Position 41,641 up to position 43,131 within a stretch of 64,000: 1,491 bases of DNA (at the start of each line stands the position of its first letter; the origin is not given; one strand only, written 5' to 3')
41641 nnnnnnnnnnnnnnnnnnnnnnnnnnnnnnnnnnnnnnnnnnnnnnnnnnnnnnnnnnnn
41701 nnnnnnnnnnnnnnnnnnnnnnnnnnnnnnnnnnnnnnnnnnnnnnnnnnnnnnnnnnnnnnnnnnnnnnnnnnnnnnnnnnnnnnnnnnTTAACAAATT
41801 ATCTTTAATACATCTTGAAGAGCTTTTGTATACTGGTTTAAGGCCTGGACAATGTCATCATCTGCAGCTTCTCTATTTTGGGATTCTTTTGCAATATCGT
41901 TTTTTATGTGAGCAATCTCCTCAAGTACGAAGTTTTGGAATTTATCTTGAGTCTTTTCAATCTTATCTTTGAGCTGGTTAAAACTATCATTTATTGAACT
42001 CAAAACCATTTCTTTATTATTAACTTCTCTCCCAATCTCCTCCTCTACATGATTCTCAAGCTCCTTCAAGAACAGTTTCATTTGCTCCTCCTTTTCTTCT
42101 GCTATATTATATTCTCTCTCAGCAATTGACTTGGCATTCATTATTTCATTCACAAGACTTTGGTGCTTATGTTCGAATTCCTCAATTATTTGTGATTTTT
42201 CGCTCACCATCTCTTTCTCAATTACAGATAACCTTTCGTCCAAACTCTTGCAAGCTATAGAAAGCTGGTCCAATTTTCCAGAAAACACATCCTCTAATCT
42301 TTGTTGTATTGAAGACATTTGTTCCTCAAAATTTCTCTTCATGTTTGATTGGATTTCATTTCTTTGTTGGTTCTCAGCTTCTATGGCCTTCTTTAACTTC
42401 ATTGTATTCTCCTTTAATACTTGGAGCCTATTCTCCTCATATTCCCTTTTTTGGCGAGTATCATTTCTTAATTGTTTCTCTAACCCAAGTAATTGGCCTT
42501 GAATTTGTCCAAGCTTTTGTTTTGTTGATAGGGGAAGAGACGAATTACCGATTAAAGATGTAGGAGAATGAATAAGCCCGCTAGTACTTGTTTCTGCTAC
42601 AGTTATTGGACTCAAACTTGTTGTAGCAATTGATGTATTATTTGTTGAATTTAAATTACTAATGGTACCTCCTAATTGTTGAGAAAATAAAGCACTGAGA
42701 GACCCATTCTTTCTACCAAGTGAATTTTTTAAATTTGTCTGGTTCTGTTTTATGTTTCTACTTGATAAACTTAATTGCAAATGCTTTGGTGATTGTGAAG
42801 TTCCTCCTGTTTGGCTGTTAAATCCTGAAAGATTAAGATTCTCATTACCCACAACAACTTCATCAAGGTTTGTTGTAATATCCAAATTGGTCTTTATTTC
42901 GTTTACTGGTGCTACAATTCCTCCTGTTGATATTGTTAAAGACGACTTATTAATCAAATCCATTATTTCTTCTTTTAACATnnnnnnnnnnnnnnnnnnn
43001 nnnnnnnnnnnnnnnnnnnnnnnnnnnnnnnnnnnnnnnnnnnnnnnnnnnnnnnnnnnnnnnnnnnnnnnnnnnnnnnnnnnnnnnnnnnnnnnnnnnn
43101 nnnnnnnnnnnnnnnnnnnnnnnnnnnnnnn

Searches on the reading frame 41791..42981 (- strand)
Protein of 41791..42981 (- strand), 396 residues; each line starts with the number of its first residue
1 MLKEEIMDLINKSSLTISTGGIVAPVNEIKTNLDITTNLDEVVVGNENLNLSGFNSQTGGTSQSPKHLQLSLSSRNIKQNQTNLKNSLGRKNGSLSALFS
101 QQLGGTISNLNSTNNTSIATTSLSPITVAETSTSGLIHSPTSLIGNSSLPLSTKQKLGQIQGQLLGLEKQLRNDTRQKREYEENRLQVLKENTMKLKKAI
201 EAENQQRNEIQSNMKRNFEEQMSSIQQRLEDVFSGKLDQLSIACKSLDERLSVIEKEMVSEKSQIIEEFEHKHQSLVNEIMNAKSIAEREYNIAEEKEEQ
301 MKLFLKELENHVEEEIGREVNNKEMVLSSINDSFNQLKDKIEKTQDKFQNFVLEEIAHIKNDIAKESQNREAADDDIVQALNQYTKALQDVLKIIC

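Call 34: find_encoding_contigs(protein=window:41791-42981:-, flank=10000, max_places=1)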
Protein window:41791-42981:- (396 aa): 24 contigs read that carry it; 1 place shown.
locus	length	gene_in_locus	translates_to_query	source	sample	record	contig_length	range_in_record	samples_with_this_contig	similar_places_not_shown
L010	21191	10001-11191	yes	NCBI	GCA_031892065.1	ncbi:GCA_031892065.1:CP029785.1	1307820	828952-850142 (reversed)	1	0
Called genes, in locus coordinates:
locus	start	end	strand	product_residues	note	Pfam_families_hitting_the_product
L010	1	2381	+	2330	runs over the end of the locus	PF12796:Ank_2 (weak), PF13637:Ank_4 (faint), PF00023:Ank (faint), PF12796:Ank_2, PF13606:Ank_3 (faint), PF13857:Ank_5 (faint)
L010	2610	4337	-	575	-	PF00085:Thioredoxin (faint)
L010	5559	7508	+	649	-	PF12796:Ank_2 (faint), PF13606:Ank_3 (faint)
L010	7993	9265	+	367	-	-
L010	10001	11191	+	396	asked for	PF06705:SF-assemblin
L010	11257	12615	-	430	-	PF24817:WD40_WDHD1_1st, PF24814:WD40_Prp19, PF25172:Beta-prop_WDR3_2nd, PF23381:Beta-prop_IFT122_1st, PF24807:WD40_CDC20-Fz, PF25175:Beta-prop_WDR5, PF00400:WD40, PF25174:Beta-prop_THOC3, +39 more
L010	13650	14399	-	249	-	-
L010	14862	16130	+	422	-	PF18055:RPN6_N, PF01399:PCI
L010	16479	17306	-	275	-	PF04511:DER1, PF01694:Rhomboid (weak)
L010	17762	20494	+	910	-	PF06602:Myotub-related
